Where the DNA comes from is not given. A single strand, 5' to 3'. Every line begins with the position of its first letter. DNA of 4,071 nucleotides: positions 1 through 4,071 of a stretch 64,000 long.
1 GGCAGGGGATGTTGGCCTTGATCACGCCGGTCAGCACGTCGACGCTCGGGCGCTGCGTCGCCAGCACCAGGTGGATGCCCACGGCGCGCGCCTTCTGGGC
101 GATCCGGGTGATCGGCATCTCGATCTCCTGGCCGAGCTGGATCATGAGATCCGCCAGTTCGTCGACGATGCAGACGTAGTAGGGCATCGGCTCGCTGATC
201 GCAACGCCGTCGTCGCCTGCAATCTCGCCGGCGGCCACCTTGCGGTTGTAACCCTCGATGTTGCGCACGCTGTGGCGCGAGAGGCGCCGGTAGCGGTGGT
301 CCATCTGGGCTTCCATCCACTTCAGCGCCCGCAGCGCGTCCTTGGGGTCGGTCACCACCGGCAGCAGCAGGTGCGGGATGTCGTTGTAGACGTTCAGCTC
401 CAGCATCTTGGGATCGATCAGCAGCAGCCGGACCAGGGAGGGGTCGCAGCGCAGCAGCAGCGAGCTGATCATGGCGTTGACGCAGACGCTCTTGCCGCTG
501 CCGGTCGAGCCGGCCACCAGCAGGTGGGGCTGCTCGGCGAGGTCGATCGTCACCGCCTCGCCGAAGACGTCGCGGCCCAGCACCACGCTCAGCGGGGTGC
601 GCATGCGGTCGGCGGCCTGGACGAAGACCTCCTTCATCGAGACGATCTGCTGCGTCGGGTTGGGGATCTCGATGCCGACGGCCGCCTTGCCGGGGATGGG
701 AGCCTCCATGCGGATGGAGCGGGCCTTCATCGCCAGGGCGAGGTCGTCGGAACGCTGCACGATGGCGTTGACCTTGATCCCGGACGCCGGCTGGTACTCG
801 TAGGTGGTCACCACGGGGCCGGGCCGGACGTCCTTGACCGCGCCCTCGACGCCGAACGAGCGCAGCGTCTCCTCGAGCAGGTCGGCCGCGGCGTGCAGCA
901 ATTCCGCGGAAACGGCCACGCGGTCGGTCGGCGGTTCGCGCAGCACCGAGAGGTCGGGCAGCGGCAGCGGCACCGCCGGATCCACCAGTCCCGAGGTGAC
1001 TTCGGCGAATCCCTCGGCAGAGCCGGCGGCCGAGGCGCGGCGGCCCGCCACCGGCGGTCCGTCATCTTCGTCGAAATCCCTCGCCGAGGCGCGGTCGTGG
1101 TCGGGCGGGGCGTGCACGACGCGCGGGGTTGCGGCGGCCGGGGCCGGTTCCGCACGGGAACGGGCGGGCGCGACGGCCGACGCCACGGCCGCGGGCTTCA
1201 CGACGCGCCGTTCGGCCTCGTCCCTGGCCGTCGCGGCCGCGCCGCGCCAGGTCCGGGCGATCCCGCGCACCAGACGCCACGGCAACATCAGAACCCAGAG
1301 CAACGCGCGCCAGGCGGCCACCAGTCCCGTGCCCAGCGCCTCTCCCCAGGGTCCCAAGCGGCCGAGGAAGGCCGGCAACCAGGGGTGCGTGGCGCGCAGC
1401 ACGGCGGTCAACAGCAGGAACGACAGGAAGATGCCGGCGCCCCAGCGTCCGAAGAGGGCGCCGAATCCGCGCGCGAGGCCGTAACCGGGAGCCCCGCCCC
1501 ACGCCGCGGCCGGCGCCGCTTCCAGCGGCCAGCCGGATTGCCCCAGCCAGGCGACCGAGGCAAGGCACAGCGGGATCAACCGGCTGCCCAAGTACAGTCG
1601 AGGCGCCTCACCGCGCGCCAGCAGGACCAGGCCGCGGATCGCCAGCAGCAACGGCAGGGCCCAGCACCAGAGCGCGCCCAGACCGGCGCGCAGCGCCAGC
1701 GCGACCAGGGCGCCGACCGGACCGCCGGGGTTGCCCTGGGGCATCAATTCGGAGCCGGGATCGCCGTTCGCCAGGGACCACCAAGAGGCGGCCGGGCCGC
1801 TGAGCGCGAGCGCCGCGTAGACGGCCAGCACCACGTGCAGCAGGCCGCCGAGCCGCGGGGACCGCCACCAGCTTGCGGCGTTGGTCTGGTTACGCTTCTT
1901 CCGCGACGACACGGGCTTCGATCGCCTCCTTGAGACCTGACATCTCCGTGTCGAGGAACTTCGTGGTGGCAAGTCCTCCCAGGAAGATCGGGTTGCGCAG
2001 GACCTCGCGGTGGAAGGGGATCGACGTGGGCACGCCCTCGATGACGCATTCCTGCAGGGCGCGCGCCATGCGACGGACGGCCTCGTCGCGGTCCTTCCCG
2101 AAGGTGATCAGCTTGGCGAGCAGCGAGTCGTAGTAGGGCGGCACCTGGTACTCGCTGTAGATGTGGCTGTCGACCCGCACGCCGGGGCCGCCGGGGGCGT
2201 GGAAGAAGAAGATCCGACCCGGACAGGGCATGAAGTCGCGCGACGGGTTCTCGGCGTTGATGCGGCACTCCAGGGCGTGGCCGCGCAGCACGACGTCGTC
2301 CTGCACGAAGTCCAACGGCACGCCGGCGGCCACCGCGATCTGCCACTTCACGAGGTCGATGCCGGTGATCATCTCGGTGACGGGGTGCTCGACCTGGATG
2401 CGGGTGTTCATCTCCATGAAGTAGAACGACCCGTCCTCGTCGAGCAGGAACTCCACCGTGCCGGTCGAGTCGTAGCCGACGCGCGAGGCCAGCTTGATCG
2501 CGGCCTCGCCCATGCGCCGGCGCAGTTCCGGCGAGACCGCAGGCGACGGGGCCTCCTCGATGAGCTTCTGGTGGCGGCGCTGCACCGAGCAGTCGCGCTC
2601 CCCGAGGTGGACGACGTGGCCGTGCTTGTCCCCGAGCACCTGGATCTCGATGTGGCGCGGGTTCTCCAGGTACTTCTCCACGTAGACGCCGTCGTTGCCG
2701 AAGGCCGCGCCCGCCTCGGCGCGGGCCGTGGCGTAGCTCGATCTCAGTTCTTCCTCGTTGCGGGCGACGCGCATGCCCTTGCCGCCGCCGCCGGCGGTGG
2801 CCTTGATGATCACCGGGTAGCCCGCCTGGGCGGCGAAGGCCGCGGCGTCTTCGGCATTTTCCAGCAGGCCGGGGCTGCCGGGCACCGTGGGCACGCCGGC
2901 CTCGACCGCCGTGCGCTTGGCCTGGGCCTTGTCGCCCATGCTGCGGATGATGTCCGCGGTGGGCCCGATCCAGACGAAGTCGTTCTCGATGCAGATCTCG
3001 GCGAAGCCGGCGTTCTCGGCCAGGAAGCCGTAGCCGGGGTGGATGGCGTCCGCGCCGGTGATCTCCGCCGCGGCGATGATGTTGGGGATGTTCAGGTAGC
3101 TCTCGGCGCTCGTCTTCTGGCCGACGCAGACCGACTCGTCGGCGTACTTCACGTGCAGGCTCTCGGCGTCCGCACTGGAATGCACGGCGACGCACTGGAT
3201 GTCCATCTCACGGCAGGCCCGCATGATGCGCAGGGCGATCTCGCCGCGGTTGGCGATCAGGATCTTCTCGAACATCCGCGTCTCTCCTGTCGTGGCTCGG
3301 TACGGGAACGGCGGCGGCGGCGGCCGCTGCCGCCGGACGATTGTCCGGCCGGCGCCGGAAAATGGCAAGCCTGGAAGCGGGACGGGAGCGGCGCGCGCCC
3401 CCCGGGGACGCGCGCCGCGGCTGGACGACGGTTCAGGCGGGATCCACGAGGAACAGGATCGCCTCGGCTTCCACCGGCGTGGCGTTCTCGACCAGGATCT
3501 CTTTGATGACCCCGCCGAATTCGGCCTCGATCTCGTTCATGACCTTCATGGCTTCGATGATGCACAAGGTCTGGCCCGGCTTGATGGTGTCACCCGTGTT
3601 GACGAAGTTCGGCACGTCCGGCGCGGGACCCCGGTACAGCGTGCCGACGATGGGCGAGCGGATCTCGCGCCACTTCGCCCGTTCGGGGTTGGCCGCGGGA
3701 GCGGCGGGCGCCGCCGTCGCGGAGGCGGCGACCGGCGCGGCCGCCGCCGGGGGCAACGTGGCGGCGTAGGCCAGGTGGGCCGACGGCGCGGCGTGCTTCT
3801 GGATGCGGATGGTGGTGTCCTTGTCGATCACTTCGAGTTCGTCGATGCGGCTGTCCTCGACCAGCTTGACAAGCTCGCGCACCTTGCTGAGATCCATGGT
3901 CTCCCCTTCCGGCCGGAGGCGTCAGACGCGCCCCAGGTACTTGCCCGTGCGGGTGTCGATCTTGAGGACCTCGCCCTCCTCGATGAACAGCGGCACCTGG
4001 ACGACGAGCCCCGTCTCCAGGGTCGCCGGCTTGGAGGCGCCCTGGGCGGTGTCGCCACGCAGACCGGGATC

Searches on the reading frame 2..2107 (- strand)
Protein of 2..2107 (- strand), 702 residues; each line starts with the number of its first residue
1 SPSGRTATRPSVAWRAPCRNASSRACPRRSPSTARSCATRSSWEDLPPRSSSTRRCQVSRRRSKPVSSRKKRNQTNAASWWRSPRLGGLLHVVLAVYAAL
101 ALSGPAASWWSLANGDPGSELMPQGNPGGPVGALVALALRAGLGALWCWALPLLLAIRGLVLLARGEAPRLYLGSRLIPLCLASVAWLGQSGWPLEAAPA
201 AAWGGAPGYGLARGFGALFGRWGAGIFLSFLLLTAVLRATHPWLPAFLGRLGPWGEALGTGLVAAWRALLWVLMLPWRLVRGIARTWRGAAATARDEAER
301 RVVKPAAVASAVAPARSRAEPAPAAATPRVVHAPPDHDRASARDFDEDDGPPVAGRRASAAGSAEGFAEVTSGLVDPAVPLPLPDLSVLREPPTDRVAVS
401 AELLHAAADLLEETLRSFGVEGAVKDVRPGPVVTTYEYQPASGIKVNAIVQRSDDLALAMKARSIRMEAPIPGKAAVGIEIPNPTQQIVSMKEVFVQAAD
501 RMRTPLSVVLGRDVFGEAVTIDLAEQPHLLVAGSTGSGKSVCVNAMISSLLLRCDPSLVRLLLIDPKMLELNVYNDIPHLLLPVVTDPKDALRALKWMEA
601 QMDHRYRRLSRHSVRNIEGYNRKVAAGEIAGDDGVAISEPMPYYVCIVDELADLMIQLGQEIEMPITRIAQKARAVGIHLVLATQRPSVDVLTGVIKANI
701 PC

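Call 32: search_protein_families(library=pfam, proteins=[window:2-2107:-], max_evalue=0.001)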
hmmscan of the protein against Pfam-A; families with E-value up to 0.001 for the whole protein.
window:2-2107:- (702 aa): 4 families
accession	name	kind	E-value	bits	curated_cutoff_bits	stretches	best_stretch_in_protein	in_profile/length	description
PF01580.24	FtsK_SpoIIIE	-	9.5e-60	202.2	24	1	499-689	11-221/221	FtsK/SpoIIIE family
PF17854.6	FtsK_alpha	-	4.7e-32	110.6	22.9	1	383-483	1-101/101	FtsK alpha domain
PF13491.11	FtsK_4TM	-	2.7e-06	27.6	23.1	1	87-241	8-160/171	4TM region of DNA translocase FtsK/SpoIIIE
PF01935.23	DUF87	-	0.00018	22.1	23.2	1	519-566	14-60/220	Helicase HerA, central domain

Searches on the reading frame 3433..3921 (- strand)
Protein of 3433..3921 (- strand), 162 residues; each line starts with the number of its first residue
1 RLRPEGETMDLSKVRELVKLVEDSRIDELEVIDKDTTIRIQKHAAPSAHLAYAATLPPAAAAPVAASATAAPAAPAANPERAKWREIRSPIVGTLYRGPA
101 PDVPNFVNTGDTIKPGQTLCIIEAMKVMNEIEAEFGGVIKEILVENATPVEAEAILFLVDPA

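Call 32: search_protein_families(library=pfam, proteins=[window:3433-3921:-], max_evalue=0.001)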
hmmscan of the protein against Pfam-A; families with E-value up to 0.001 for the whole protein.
window:3433-3921:- (162 aa): 1 family
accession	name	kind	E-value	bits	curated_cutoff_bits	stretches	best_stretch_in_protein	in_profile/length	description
PF00364.28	Biotin_lipoyl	-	3.1e-20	72.2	22.1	1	86-157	2-71/73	Biotin-requiring enzyme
